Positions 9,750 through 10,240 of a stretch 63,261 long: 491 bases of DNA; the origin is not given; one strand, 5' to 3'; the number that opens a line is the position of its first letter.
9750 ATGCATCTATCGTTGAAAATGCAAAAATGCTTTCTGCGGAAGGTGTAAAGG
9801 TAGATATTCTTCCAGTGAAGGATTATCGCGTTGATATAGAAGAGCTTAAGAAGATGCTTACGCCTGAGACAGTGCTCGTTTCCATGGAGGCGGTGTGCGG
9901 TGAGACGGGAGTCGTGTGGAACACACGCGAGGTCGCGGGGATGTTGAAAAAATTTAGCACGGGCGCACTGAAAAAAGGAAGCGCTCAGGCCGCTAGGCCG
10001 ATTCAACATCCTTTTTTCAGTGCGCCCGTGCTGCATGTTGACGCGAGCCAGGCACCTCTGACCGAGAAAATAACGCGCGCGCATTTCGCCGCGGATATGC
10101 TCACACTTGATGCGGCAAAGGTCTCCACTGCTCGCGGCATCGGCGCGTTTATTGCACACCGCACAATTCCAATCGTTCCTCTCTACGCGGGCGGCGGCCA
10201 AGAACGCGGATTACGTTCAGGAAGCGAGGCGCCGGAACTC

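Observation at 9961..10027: Hairpin element read through in frame inside a cysteine desulfurase-like gene: conserved 29-nt loop, covarying stem (copy 1 of 2)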

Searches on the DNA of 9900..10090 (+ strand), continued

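Call 89: search_with_rna_model(model_id=R1, sources=[L040, L041, L023, L012, L021], max_evalue=1, filters=off)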
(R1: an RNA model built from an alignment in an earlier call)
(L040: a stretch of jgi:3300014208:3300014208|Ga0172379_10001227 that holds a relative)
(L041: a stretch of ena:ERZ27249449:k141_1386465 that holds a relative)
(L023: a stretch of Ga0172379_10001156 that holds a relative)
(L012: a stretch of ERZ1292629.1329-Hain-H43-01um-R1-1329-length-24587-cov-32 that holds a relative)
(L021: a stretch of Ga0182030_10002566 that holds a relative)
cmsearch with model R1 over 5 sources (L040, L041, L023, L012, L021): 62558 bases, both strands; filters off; matches with E-value up to 1: 33.
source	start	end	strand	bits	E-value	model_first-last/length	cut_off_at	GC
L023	3968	4044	-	97.3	3.5e-23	1-77/77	no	0.48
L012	9920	9996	-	86.9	2e-20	1-77/77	no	0.53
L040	10163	10239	+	81.4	5.8e-19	1-77/77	no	0.52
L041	6235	6311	+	81.4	5.8e-19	1-77/77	no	0.52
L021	1527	1605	-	63.6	2.8e-14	1-77/77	no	0.68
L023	3968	4044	+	31.8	7.5e-06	1-77/77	no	0.48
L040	15515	15564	-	24.7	0.00055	1-77/77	no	0.48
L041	11587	11636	-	24.7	0.00055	1-77/77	no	0.48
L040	10163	10239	-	23.9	0.00089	1-77/77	no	0.52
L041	6235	6311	-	23.9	0.00089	1-77/77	no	0.52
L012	11238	11290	-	23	0.0015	1-77/77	no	0.3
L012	11240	11288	+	22.7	0.0018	1-77/77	no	0.33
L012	9920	9996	+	20.3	0.0081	1-77/77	no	0.53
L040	15515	15564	+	19.9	0.01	1-77/77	no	0.48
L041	11587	11636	+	19.9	0.01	1-77/77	no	0.48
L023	549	590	+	17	0.058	1-77/77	no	0.43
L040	13084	13131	+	16.7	0.07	1-77/77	no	0.44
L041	9156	9203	+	16.7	0.07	1-77/77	no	0.44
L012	6696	6744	-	16.6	0.077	1-77/77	no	0.53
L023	10011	10046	-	15.6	0.14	1-77/77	no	0.72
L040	13084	13131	-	15.3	0.17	1-77/77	no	0.44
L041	9156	9203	-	15.3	0.17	1-77/77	no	0.44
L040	7806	7858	+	14.8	0.22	1-77/77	no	0.57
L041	3878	3930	+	14.8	0.22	1-77/77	no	0.57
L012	5002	5048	-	14.5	0.27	1-77/77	no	0.57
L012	9558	9596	-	14.1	0.36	1-77/77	no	0.38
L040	7806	7858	-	13.7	0.45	1-77/77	no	0.57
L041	3878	3930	-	13.7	0.45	1-77/77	no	0.57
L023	546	593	-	13.5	0.5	1-77/77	no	0.4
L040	9194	9230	+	13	0.7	1-77/77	no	0.76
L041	5266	5302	+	13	0.7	1-77/77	no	0.76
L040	3041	3075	+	12.9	0.73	1-77/77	no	0.57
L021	1529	1603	+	12.6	0.86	1-77/77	no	0.71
